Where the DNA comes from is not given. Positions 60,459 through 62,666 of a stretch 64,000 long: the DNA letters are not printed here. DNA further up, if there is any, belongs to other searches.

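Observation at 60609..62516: Mini Wzz/PCP-like two-TM domain fused in frame to a nucleotide-sugar 6-dehydrogenase, with a possible internal second start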

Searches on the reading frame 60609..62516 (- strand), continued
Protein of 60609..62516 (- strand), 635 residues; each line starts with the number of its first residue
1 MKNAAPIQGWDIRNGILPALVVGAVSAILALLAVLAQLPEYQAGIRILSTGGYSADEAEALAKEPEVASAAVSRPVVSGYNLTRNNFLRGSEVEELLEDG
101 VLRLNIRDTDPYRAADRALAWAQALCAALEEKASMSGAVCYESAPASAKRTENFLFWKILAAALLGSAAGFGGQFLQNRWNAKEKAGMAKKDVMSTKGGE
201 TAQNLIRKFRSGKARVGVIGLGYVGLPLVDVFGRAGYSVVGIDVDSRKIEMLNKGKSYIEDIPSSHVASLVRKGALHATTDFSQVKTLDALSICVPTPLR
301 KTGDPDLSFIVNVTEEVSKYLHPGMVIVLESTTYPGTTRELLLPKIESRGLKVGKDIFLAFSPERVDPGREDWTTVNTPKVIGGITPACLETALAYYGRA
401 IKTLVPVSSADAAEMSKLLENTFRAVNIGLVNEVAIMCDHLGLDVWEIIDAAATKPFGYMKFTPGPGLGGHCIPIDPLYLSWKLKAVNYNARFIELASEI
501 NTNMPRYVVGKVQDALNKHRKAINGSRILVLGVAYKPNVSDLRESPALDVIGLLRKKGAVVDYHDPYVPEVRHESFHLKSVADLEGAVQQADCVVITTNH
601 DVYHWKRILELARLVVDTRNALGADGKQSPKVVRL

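Call 42: find_encoding_contigs(protein=P0023, flank=3000, max_places=1)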
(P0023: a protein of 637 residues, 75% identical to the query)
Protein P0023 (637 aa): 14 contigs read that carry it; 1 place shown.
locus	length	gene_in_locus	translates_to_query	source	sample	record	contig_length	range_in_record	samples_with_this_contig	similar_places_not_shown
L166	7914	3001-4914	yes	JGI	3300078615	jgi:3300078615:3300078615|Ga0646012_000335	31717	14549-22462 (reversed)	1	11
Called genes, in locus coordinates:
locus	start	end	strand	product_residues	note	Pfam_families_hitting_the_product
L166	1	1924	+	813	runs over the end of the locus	PF03065:Glyco_hydro_57, PF12055:DUF3536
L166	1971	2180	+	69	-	PF10771:DUF2582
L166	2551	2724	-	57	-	-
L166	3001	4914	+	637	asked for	PF03446:NAD_binding_2 (weak), PF03721:UDPG_MGDP_dh_N, PF00984:UDPG_MGDP_dh, PF03720:UDPG_MGDP_dh_C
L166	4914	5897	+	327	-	PF00106:adh_short (faint), PF01073:3Beta_HSD, PF01370:Epimerase, PF02719:Polysacc_synt_2, PF04321:RmlD_sub_bind, PF07993:NAD_binding_4, PF13460:NAD_binding_10, PF16363:GDP_Man_Dehyd, +1 more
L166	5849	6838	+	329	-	PF00389:2-Hacid_dh, PF02826:2-Hacid_dh_C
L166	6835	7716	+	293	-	PF01073:3Beta_HSD, PF01370:Epimerase, PF02719:Polysacc_synt_2, PF04321:RmlD_sub_bind, PF05368:NmrA, PF13460:NAD_binding_10, PF16363:GDP_Man_Dehyd, PF07993:NAD_binding_4 (weak), +1 more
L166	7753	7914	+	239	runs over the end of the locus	PF02348:CTP_transf_3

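Call 69: predict_structure(alignment_id=A1)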
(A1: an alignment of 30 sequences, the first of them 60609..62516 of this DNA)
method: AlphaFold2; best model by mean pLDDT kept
length: 635 residues; sequences in the alignment: 30
mean_pLDDT: 72.5   pTM: 0.42
mean pLDDT of the five models: 72.5, 72.3, 69.3, 65.6, 62.2
residues with pLDDT >= 90: 143; 70-90: 275; 50-70: 78; < 50: 139
segments of 3 or more residues with pLDDT < 50: 1-13, 186-198, 297-305, 367-378, 411-501
pLDDT, mean of each block of 10 residues (from residue 1): 34 59 75 74 87 82 87 85 84 79 88 89 88 68 81 69 73 69 49 46 89 90 83 91 90 85 85 93 94 63 52 88 90 64 87 89 54 44 80 88 66 46 37 40 43 29 28 31 33 38 72 90 94 68 71 93 90 85 93 89 90 88 85 82
secondary structure, 60 per line:
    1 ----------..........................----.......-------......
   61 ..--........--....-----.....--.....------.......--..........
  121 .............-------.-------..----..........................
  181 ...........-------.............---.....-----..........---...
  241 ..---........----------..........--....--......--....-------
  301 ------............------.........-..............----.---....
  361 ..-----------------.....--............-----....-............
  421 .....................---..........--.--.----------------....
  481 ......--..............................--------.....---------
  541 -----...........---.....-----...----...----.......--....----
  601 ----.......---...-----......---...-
elements in order: H11-36 E41-47 H55-62 H65-72 H75-78 H84-88 E91-95 E102-108 H111-133 H155-191 H199-211 E215-219 H225-234 E238-242 H246-253 H264-273 E276-279 H282-287 E290-293 H307-318 E325-330 H335-348 E357-362 E380-384 H387-398 E404-407 H409-441 H445-454 H477-486 H489-518 E527-531 H546-556 E560-564 E570-572 E577-579 H584-590 E593-596 H605-611 E615-617 H623-628 E632-634
